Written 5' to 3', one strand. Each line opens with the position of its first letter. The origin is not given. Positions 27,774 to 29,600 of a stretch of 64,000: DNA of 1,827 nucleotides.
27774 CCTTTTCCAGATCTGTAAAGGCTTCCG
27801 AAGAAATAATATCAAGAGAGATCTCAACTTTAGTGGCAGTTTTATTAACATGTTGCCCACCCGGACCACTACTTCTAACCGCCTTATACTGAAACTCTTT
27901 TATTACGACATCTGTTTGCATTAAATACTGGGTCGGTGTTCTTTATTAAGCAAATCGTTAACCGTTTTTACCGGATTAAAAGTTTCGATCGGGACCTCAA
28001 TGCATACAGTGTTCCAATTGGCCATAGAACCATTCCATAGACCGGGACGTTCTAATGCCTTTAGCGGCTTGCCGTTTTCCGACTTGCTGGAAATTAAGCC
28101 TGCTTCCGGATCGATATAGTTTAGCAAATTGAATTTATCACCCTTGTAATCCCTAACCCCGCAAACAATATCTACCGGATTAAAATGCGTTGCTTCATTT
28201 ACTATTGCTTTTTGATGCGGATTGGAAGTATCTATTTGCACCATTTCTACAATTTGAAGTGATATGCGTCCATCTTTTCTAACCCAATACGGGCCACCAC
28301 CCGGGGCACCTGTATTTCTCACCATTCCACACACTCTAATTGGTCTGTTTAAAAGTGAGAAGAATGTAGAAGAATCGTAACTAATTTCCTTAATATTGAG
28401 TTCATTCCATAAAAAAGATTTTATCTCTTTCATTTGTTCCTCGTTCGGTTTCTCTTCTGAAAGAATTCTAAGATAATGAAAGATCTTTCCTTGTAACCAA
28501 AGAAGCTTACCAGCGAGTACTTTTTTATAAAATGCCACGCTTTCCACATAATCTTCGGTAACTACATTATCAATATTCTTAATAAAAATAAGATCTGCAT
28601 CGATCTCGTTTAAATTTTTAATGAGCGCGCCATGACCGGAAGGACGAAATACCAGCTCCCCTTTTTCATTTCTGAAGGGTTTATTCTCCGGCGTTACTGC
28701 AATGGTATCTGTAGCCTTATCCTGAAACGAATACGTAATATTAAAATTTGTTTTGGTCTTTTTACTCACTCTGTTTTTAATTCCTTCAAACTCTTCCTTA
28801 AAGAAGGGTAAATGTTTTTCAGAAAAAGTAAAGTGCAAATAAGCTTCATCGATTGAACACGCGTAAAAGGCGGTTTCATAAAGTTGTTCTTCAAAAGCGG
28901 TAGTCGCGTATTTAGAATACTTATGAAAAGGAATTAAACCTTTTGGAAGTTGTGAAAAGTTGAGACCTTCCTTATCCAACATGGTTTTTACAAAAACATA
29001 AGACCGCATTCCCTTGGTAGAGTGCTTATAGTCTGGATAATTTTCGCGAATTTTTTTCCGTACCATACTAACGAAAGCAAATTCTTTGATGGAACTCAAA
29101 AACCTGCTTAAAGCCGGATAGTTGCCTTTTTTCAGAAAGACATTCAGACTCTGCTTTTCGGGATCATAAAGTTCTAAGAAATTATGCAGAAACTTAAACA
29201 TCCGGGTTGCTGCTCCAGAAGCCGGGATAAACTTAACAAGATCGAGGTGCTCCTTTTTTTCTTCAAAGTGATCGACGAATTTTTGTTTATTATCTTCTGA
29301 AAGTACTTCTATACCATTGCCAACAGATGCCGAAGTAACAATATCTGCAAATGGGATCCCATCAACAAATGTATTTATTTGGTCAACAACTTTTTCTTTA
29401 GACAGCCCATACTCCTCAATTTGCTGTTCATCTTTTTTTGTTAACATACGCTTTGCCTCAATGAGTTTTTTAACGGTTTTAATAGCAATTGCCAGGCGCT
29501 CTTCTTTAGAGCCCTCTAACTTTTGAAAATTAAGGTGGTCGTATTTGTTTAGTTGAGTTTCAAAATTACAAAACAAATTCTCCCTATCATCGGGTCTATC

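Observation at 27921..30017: NadR-like P-loop kinase fused to a UGPase-like nucleotidyltransferase (DUF4301-type) domain, next to PnuC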

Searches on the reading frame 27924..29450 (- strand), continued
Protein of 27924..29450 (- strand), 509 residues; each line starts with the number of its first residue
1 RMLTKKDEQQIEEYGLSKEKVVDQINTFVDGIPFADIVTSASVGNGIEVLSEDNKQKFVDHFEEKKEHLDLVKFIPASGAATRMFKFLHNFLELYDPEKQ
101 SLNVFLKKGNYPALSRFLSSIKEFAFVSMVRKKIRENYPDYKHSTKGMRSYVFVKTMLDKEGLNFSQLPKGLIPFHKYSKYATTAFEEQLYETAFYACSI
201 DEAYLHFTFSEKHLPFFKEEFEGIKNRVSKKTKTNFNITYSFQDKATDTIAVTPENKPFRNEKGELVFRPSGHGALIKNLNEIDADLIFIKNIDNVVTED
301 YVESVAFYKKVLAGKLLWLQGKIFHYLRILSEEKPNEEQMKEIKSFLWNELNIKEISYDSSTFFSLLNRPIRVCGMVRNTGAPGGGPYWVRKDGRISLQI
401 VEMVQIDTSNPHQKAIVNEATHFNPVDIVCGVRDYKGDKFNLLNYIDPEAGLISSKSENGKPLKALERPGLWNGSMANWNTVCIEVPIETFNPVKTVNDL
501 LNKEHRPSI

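Call 86: search_dna_similar(query=window:27924-29450:-, collection=phages, mode=protein, max_evalue=0.001)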
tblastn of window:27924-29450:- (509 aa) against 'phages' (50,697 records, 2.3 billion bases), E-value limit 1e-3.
Records with a match: 3; places in all: 3; records where one place covers at least 80% of the query: 2.
Best place of each record, by identity: <60% 3.
By first word of the organism name: Bacteriophage 3.
By host as written in the record: - 3.
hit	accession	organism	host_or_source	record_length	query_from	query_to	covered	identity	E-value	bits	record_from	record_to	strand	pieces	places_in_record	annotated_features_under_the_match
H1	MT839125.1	Bacteriophage sp.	human fecal samples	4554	2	506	99%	44.1%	6e-130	416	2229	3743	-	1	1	record has no annotation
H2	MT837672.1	Bacteriophage sp.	human fecal samples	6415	15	506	97%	43.1%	5e-118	387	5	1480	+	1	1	record has no annotation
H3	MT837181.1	Bacteriophage sp.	human fecal samples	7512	229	506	55%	55.6%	2e-93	317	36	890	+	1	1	record has no annotation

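Call 87: find_related_loci(query=A1, collection=viral_contigs, flank=6000)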
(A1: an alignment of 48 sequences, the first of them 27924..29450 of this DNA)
Query A1 (509 aa) in viral_contigs; peptide patterns used: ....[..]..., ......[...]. (x = any residue, [..] = any of these).
4 stretches matched a pattern, but none encodes a relative of the query by tblastn (E <= 1e-3).

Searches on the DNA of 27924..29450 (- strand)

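Call 66: search_rna_families(sources=[L001, L006, L010, L013, L018, L025, L045, L055, L085, L171], threshold=gathering)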
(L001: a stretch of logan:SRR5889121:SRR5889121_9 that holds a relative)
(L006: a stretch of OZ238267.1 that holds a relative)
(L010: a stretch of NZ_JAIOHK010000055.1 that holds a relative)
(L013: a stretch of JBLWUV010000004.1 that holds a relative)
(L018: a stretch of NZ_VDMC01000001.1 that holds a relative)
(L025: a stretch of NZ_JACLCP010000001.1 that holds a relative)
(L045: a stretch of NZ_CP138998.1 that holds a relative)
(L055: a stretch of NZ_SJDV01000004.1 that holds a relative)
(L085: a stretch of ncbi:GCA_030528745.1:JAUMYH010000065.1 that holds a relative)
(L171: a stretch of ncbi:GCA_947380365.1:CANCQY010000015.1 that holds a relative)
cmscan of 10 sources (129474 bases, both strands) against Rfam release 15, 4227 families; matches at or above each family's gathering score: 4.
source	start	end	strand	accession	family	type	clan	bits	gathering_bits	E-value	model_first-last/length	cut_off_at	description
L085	8122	8195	+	RF00005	tRNA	Gene; tRNA;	CL00001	66.9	29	4.4e-12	1-71/71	no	tRNA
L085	8452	8525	-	RF00005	tRNA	Gene; tRNA;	CL00001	60.8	29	2.1e-10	1-71/71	no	tRNA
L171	3641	3707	-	RF01705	Flavo-1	Gene; sRNA;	-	47.7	42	7.2e-07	1-76/76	no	Flavo-1 RNA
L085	9062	9122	-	RF00005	tRNA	Gene; tRNA;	CL00001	43.7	29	1.1e-05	13-71/71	5'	tRNA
